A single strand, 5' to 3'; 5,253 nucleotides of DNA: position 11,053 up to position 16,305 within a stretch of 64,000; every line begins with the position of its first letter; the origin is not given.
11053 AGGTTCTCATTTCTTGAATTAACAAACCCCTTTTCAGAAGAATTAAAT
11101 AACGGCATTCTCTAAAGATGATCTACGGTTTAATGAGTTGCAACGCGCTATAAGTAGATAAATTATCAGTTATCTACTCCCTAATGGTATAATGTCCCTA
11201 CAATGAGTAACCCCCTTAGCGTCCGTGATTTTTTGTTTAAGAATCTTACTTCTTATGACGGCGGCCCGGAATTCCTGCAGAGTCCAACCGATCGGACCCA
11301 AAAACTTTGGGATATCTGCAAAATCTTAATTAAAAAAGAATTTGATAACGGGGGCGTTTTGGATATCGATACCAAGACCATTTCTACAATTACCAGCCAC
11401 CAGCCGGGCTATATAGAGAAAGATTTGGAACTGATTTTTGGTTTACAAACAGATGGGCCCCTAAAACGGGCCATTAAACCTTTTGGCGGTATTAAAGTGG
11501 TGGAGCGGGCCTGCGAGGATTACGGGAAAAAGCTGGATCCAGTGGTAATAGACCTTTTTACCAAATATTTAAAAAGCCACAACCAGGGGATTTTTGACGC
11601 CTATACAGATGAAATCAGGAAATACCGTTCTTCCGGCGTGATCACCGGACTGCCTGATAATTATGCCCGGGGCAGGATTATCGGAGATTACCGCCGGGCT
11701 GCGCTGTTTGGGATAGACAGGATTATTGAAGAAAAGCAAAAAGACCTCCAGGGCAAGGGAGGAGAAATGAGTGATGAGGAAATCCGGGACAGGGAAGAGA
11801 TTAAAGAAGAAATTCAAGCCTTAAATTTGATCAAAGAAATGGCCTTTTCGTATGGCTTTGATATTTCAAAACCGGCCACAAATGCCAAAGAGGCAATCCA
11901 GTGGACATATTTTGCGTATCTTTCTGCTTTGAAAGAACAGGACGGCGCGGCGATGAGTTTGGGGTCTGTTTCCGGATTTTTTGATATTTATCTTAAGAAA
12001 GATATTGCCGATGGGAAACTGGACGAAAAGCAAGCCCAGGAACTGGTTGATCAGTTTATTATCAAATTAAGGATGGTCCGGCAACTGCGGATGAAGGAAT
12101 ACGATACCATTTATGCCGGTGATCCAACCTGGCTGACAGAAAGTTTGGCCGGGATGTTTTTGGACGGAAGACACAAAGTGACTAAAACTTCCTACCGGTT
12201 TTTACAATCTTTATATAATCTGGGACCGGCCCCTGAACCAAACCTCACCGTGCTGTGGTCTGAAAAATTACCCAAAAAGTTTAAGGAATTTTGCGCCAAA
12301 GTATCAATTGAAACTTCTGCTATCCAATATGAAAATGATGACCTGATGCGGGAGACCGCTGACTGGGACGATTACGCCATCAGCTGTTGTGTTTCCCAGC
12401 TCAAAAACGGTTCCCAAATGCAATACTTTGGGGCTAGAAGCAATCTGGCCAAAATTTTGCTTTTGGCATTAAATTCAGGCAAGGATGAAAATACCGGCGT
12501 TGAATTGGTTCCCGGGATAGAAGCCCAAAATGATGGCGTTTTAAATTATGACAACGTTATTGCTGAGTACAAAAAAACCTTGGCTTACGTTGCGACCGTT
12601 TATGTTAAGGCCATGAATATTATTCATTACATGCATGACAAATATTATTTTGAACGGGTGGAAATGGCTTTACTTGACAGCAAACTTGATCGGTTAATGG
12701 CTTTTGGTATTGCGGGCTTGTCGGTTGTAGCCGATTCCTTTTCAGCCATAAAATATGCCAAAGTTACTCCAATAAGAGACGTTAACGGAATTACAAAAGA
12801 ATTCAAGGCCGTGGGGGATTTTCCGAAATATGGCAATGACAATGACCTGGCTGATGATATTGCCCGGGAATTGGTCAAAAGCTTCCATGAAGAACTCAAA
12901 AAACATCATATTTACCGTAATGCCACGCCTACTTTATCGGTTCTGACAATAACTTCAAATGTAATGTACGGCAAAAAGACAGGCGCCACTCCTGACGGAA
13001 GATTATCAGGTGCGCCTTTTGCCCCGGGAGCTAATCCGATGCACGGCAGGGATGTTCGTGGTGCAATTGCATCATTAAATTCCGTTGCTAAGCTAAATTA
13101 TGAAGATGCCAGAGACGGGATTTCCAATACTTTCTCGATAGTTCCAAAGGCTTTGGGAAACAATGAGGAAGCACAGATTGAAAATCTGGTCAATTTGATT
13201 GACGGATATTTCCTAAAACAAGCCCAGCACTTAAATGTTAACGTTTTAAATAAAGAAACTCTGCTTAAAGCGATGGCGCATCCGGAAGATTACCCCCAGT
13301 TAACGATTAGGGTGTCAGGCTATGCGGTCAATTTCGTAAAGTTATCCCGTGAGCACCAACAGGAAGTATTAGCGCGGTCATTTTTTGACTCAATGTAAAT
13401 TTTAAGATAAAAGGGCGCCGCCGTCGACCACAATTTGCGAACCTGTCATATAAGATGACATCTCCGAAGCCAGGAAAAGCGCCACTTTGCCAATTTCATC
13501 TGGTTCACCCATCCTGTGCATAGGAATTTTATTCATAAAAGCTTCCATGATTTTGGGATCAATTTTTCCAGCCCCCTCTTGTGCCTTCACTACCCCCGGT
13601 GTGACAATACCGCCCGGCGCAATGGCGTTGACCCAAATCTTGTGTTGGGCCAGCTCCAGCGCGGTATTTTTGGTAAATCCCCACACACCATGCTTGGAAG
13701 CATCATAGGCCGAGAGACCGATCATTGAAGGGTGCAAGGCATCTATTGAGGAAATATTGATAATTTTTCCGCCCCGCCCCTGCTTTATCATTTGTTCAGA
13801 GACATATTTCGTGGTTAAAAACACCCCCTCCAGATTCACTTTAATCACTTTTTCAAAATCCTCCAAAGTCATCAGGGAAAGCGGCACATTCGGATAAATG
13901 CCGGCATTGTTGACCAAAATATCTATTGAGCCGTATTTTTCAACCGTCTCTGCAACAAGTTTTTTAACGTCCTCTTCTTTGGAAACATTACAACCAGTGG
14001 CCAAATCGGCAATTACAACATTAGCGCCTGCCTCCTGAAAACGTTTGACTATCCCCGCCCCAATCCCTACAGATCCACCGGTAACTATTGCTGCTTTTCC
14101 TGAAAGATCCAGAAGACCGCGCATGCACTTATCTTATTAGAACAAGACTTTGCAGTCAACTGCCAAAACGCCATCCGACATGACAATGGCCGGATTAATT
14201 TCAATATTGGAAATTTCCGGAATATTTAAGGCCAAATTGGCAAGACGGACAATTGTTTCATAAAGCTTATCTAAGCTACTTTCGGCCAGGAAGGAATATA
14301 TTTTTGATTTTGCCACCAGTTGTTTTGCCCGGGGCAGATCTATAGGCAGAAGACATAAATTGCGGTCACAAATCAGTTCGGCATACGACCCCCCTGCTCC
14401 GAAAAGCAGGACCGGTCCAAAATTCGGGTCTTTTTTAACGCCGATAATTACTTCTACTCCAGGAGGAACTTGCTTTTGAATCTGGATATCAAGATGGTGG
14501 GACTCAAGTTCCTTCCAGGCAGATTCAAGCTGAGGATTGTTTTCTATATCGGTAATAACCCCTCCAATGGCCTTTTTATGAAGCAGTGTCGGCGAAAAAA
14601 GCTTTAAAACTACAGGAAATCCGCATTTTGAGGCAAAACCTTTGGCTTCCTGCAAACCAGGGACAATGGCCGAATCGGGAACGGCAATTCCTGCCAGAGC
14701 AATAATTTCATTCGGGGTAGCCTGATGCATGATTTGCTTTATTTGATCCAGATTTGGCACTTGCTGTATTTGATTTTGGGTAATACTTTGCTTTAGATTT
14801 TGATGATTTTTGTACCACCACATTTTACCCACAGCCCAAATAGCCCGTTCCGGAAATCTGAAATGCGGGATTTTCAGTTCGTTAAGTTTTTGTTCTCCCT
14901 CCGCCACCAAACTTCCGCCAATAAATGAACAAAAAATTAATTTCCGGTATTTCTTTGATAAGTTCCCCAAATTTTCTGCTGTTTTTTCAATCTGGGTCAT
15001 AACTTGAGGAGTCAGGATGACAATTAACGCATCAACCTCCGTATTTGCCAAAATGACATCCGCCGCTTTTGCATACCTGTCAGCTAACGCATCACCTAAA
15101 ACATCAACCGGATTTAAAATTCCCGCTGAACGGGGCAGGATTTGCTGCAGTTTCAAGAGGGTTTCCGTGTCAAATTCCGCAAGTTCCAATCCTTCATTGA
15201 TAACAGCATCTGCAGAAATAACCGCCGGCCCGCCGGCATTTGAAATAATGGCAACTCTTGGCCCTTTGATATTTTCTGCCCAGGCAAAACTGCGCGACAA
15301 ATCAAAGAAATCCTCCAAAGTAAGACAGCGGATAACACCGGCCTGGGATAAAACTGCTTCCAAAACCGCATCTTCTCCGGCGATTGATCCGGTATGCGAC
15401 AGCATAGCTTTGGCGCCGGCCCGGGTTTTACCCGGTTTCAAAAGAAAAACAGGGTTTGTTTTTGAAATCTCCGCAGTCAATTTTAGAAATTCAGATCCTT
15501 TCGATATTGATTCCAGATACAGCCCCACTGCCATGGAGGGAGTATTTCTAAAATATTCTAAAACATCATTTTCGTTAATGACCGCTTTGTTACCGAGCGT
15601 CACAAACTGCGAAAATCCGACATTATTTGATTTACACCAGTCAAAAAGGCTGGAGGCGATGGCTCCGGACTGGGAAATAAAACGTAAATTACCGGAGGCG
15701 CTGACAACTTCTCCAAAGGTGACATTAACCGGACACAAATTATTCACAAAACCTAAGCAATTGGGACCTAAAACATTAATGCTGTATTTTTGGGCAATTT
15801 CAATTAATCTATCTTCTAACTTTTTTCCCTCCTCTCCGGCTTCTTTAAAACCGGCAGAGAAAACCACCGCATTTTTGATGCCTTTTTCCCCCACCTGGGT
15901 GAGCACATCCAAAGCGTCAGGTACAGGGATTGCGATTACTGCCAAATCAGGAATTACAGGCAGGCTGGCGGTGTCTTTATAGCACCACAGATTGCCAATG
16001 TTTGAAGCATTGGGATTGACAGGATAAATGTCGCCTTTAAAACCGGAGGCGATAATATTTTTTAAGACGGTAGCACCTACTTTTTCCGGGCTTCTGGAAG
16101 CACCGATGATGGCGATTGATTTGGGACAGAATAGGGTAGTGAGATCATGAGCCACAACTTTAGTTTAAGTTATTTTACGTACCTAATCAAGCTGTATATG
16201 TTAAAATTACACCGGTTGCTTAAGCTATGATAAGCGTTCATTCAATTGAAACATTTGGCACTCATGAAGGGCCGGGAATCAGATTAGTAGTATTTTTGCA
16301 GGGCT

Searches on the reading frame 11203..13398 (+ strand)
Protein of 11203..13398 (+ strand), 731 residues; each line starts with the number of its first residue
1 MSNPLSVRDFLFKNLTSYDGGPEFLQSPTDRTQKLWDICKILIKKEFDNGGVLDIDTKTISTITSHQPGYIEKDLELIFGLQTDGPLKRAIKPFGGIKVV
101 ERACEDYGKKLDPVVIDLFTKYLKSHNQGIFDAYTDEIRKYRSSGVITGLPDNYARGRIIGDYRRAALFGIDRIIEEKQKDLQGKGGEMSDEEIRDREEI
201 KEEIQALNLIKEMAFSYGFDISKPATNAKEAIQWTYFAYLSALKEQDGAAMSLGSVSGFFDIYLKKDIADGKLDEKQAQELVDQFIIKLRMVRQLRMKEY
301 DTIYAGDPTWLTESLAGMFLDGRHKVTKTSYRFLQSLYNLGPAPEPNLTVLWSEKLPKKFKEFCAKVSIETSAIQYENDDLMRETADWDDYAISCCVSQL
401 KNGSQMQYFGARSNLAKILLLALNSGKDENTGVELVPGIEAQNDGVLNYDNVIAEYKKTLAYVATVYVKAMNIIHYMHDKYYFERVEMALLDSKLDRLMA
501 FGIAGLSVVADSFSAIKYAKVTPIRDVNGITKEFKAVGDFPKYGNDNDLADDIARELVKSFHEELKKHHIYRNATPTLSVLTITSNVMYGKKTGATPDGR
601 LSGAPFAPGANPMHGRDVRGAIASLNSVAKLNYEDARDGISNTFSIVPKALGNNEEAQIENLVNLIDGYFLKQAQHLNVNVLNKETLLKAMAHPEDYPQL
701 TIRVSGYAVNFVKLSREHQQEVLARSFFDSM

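Call 32: search_protein_families(library=pfam, proteins=[window:11203-13398:+], max_evalue=0.001)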
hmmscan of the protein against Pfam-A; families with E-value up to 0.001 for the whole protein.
window:11203-13398:+ (731 aa): 2 families
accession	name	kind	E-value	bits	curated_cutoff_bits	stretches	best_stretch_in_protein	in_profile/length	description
PF02901.20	PFL-like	-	1.7e-190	635.3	24.3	1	11-590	8-647/647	Pyruvate formate lyase-like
PF01228.26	Gly_radical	-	4.3e-40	137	22.2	1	606-712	1-106/106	Glycine radical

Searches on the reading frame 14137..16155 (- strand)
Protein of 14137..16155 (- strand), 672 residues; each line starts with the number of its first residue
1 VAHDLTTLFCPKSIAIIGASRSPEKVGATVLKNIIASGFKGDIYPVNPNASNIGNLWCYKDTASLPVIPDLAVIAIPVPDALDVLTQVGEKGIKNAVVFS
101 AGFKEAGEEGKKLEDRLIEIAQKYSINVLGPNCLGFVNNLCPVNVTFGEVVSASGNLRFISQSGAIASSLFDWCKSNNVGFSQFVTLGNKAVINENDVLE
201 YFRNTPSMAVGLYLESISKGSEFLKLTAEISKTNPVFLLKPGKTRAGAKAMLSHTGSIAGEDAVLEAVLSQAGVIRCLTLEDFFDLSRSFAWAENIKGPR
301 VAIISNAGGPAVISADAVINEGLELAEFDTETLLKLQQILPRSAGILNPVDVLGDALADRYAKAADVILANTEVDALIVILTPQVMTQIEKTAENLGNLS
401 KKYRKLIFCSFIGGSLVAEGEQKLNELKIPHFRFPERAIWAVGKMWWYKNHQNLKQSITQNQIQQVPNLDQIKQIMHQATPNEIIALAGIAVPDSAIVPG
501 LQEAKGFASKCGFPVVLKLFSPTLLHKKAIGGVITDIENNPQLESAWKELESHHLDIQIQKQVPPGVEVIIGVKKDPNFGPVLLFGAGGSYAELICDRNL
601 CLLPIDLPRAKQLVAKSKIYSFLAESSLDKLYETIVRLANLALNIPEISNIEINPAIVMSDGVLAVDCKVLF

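Call 32: search_protein_families(library=pfam, proteins=[window:14137-16155:-], max_evalue=0.001)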
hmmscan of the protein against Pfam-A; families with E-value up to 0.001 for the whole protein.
window:14137-16155:- (672 aa): 5 families
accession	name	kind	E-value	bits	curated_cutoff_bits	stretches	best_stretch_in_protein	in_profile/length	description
PF13549.11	ATP-grasp_5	-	6e-47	160.3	27.6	1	473-670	7-219/221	ATP-grasp domain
PF13607.11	Succ_CoA_lig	-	7.7e-43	146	27.4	1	155-288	2-136/138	Succinyl-CoA ligase like flavodoxin domain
PF13380.12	CoA_binding_2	-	1.5e-21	77.4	22.8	1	12-138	1-115/116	CoA binding domain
PF02629.25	CoA_binding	-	6.8e-11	43.2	22.3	1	12-102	4-97/97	CoA binding domain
PF19045.5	Ligase_CoA_2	-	1.1e-06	29.2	23.7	1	301-436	1-141/162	Ligase-CoA domain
